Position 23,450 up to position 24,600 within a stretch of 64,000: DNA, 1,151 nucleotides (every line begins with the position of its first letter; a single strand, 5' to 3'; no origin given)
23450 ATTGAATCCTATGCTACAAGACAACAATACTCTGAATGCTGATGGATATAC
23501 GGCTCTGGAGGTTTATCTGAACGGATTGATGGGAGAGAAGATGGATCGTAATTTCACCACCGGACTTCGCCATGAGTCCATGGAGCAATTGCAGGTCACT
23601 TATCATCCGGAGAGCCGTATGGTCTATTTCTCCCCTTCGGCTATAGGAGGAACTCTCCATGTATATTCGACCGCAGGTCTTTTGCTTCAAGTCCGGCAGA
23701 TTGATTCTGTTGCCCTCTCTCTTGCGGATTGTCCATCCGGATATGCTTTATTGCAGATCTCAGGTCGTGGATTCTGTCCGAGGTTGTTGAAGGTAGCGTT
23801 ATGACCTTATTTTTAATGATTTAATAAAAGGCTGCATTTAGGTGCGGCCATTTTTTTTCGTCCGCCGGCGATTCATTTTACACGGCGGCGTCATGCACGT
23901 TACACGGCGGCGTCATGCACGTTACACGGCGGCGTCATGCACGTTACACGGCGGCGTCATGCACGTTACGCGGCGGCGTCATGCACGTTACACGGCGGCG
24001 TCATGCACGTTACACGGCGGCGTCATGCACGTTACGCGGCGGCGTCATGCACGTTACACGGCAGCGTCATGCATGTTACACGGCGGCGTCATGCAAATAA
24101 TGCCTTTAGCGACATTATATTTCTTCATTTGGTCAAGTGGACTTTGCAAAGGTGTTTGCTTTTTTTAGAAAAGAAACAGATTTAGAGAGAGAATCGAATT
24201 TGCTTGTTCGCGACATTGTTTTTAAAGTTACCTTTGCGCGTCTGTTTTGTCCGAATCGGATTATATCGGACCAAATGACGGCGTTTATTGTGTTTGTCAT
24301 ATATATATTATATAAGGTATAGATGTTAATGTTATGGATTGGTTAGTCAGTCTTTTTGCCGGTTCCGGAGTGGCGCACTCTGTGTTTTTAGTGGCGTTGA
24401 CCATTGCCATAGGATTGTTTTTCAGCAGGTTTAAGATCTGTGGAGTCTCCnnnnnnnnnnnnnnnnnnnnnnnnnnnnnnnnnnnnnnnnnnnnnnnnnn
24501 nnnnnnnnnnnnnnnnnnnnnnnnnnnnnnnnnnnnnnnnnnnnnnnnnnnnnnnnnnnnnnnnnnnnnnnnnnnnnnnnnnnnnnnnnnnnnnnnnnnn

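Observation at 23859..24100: Large 22-bp perfect-period tandem array, founding member of a dispersed 22-bp repeat family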

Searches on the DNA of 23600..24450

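Call 54: search_rna_families(source=window, start=23600, end=24450, threshold=evalue, max_evalue=1)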
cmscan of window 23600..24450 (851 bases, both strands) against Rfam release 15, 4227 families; matches with E-value up to 1: 2.
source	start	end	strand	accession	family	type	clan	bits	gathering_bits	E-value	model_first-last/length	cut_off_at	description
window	23626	23764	+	RF02132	HOXB13-AS1_1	Gene; lncRNA;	-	16.4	60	0.65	1-136/136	no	HOXB13 antisense RNA 1 conserved region 1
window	23727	23858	+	RF00022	GcvB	Gene;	-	15.8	42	0.64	1-204/204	no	GcvB RNA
